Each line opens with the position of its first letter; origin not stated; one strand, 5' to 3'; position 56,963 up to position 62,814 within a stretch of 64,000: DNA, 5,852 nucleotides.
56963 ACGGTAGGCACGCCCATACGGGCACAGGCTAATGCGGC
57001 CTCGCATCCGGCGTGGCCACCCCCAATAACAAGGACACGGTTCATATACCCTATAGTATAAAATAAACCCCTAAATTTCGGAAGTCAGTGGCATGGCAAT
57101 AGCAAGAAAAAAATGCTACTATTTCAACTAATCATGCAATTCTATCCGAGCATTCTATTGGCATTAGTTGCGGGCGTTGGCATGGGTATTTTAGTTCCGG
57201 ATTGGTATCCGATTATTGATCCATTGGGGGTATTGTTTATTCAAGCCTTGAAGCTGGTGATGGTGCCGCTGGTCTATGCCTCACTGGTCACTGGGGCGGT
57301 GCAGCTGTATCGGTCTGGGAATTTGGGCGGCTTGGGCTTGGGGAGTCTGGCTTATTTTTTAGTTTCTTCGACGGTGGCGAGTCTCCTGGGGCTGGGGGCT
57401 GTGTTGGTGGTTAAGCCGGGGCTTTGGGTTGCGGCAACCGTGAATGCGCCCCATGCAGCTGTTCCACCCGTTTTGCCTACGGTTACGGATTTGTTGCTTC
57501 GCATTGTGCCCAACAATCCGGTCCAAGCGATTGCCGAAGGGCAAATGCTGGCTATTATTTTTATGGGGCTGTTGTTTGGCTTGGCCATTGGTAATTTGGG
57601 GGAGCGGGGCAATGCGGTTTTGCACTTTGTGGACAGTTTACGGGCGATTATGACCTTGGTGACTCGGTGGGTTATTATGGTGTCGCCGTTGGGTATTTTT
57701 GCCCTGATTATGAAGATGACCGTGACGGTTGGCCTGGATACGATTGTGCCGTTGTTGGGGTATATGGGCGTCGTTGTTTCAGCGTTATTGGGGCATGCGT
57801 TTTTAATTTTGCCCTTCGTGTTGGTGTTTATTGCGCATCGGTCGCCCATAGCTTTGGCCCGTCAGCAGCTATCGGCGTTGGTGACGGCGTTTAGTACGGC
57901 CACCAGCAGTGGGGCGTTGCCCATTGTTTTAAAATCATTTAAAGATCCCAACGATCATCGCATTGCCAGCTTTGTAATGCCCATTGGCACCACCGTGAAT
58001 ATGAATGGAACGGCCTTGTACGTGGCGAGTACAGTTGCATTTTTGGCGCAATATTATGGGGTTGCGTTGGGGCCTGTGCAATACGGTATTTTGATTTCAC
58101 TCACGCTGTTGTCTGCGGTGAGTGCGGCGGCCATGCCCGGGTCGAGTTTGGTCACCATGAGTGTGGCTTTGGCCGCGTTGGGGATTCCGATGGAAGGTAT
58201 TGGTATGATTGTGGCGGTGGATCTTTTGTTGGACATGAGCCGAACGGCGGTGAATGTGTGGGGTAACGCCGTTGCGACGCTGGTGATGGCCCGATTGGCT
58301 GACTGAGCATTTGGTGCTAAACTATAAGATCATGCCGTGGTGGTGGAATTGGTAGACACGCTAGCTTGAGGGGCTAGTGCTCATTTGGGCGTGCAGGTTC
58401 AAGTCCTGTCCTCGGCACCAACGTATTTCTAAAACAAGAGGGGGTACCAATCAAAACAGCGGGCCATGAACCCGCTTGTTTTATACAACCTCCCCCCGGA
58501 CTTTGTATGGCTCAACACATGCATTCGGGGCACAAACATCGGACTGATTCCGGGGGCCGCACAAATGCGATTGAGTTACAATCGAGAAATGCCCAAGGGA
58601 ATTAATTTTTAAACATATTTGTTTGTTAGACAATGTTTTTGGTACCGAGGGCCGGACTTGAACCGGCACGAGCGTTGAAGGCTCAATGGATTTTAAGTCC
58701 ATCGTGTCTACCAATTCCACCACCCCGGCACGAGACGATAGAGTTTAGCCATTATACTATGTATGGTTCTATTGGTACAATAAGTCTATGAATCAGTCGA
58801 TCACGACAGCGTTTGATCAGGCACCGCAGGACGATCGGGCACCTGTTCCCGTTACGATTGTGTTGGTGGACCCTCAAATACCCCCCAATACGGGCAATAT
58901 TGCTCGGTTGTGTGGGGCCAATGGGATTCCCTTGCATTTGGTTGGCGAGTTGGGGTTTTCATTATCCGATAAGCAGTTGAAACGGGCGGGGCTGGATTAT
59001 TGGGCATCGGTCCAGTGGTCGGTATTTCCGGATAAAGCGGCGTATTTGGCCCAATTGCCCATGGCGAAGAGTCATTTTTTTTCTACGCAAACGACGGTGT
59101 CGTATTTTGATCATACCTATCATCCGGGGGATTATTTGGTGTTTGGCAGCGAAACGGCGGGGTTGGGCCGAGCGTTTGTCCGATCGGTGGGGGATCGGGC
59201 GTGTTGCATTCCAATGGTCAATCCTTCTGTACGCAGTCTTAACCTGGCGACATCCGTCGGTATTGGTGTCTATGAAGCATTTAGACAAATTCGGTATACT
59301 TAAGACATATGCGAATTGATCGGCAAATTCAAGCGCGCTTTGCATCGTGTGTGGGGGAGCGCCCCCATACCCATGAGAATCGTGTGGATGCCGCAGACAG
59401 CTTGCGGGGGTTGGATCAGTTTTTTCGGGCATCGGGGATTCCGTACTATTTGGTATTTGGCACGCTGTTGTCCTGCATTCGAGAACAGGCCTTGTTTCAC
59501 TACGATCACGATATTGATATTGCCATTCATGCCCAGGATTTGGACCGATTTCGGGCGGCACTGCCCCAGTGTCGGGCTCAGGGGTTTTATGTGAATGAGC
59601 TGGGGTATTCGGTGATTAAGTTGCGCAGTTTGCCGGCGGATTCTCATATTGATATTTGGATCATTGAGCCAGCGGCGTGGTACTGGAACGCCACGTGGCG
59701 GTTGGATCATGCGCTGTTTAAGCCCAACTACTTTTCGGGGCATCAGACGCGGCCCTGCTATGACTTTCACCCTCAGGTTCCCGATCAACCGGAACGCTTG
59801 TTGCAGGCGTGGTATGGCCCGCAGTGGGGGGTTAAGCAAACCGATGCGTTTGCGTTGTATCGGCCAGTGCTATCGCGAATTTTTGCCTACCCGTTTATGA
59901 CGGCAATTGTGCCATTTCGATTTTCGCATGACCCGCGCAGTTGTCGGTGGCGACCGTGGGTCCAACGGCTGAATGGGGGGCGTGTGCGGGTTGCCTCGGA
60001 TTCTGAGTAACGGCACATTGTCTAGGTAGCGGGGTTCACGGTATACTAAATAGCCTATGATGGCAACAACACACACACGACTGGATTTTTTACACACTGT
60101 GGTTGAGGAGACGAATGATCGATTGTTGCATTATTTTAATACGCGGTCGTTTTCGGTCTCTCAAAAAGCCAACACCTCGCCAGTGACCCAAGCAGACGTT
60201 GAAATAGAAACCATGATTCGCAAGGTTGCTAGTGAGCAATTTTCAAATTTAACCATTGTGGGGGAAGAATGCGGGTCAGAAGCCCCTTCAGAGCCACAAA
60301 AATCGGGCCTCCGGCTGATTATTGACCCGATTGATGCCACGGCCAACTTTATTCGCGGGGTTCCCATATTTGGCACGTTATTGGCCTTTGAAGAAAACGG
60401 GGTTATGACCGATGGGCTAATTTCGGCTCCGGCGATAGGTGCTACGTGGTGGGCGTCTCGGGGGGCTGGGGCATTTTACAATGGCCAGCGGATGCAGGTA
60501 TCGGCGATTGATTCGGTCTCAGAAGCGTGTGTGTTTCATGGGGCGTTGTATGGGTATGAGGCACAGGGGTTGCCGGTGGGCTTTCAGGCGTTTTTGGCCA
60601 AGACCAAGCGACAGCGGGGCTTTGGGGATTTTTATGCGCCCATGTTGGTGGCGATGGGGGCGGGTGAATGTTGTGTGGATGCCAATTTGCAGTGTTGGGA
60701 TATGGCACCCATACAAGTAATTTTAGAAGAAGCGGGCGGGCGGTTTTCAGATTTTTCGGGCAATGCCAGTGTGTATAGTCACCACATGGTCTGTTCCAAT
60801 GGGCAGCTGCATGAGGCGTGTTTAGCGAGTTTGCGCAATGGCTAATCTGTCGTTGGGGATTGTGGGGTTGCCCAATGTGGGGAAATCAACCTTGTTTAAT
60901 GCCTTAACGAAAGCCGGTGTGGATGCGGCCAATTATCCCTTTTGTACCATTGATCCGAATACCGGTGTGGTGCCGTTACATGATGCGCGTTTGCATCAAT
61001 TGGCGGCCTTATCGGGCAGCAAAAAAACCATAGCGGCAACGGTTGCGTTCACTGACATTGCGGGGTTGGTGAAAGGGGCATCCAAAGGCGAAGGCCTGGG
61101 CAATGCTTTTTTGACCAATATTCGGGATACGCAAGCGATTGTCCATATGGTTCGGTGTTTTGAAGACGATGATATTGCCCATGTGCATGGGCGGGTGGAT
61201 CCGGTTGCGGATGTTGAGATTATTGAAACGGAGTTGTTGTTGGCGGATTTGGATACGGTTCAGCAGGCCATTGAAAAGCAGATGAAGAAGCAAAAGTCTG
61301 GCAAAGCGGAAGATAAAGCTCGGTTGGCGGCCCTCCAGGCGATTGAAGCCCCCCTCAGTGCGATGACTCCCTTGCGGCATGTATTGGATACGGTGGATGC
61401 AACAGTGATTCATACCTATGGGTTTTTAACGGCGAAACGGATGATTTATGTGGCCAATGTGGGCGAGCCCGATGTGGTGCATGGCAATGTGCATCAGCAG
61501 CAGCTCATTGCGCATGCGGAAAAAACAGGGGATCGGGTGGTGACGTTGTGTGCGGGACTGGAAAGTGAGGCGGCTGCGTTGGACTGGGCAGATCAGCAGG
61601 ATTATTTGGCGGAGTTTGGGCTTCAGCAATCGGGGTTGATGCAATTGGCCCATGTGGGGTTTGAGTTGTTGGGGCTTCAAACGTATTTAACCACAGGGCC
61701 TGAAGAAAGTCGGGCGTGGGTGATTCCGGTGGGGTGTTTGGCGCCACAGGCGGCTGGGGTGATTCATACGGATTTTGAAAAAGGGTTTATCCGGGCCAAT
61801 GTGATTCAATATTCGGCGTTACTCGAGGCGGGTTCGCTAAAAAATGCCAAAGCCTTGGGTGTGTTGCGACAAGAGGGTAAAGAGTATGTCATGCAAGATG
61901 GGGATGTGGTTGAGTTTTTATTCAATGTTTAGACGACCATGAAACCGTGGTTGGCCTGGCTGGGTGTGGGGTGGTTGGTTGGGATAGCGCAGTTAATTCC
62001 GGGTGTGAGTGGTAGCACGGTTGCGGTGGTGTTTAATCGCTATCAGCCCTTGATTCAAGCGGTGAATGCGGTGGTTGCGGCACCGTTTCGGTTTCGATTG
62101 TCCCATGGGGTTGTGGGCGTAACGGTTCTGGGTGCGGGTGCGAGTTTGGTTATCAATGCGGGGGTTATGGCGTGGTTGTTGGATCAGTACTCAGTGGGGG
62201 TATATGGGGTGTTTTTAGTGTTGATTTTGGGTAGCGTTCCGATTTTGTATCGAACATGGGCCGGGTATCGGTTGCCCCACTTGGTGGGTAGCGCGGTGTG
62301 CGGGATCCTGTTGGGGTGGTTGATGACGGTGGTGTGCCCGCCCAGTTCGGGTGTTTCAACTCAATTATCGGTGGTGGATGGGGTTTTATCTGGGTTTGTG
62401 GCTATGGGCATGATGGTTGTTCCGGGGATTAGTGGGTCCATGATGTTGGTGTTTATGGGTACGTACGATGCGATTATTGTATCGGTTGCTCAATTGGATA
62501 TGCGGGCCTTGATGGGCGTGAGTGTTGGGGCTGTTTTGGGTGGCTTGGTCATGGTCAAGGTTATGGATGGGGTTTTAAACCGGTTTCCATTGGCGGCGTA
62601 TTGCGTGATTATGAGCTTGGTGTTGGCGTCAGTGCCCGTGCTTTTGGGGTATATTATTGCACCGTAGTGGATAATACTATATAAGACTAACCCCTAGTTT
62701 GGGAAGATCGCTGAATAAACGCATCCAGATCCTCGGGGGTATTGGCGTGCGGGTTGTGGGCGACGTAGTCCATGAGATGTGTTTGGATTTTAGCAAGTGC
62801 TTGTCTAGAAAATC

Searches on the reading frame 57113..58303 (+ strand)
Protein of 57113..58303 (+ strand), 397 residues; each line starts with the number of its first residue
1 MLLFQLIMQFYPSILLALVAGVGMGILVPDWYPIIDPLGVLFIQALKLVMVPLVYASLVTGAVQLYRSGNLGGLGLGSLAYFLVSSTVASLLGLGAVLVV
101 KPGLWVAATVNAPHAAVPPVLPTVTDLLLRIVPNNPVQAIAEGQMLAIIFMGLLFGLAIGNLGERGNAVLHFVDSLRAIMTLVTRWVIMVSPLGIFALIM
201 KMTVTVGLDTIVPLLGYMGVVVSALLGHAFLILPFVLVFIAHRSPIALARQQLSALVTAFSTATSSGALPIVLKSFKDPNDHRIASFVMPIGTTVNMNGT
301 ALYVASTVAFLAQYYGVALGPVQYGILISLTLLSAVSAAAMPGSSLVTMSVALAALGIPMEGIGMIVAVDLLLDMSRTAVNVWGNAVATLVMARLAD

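Call 9: search_protein_families(library=ncbifam, proteins=[window:57113-58303:+], max_evalue=0.00001)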
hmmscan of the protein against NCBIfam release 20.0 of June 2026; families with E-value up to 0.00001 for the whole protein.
window:57113-58303:+ (397 aa): 4 families
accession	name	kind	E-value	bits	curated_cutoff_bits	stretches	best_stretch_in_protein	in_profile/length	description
NF002461.0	PRK01663.1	subfamily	1.1e-53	182.8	513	1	7-395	6-401/428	C4-dicarboxylate transporter DctA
NF008440.0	PRK11283.1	equivalog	5.1e-53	180.4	638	1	14-395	12-411/437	glutamate/aspartate:proton symporter GltP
NF009587.0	PRK13027.1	subfamily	4e-42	144.5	570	1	7-394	6-401/442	C4-dicarboxylate transporter DctA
NF010151.0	PRK13628.1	equivalog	6.3e-30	104.5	308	1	13-382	19-387/407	serine/threonine transporter SstT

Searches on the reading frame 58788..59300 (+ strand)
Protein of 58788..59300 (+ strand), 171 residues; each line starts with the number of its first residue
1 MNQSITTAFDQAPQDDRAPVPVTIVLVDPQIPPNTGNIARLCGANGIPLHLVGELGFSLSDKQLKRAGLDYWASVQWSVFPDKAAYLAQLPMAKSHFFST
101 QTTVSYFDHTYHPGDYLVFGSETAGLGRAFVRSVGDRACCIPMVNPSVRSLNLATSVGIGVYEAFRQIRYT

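Call 9: search_protein_families(library=ncbifam, proteins=[window:58788-59300:+], max_evalue=0.00001)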
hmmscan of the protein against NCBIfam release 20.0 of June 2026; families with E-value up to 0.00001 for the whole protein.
window:58788-59300:+ (171 aa): 2 families
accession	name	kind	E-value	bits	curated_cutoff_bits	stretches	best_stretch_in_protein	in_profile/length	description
TIGR00185.1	tRNA_yibK_trmL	equivalog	6.7e-45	152.7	190.6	1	22-170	2-150/154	tRNA (uridine(34)/cytosine(34)/5-carboxymethylaminomethyluridine(34)-2'-O)-methyltransferase TrmL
NF007683.0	PRK10358.1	equivalog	2.1e-33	115.4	282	1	23-170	3-150/157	tRNA (uridine(34)/cytosine(34)/5-carboxymethylaminomethyluridine(34)-2'-O)-methyltransferase TrmL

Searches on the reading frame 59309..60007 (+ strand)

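Call 9: search_protein_families(library=ncbifam, proteins=[window:59309-60007:+], max_evalue=0.00001)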
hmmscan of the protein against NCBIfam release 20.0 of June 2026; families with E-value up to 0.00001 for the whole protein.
window:59309-60007:+ (233 aa): 1 family
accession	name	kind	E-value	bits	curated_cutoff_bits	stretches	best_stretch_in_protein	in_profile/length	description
NF045866.1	GGPL_Ptran_Mf1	equivalog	9.8e-10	38.9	225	1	35-81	12-58/240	diacylglycerol cholinephosphotransferase Mf1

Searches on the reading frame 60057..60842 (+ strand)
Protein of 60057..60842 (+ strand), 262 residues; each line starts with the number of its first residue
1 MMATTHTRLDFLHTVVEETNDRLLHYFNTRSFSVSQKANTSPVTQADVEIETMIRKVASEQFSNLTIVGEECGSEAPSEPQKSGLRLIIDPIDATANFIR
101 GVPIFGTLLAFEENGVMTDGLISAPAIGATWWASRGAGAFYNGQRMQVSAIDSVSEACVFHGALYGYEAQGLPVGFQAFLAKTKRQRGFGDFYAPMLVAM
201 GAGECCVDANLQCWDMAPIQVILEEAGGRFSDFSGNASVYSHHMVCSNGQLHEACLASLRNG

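Call 59: search_protein_families(library=pfam, proteins=[window:60057-60842:+], max_evalue=0.00001)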
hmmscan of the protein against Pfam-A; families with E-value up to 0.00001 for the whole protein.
window:60057-60842:+ (262 aa): 1 family
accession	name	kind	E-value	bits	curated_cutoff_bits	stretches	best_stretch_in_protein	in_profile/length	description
PF00459.30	Inositol_P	-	2e-44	152.6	27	1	19-260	16-267/271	Inositol monophosphatase family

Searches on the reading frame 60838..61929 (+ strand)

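Call 59: search_protein_families(library=pfam, proteins=[window:60838-61929:+], max_evalue=0.00001)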
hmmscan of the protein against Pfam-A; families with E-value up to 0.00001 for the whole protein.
window:60838-61929:+ (364 aa): 3 families
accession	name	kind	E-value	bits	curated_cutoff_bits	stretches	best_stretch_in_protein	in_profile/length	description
PF06071.19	YchF-GTPase_C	-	4e-34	117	27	1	280-363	1-84/84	Protein of unknown function (DUF933)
PF01926.29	MMR_HSR1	-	1.6e-21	76.9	21.9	1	6-110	2-86/113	50S ribosome-binding GTPase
PF02421.24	FeoB_N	-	1.3e-08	35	27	1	7-51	4-48/156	Ferrous iron transport protein B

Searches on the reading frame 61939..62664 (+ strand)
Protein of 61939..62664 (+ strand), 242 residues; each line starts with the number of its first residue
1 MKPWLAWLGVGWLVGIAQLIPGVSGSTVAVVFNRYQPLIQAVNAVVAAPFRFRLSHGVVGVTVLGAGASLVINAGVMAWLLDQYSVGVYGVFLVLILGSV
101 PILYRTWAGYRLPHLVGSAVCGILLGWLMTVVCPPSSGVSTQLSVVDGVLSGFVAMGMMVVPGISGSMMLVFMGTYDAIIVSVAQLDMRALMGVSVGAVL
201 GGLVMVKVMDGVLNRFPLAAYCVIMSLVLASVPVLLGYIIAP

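Call 59: search_protein_families(library=pfam, proteins=[window:61939-62664:+], max_evalue=0.00001)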
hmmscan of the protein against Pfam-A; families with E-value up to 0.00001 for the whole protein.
window:61939-62664:+ (242 aa): 1 family
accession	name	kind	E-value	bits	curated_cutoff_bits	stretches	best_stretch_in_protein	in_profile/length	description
PF04018.18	VCA0040-like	-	3.4e-31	109.2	26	1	14-235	1-228/246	Undecaprenyl phosphate translocase-like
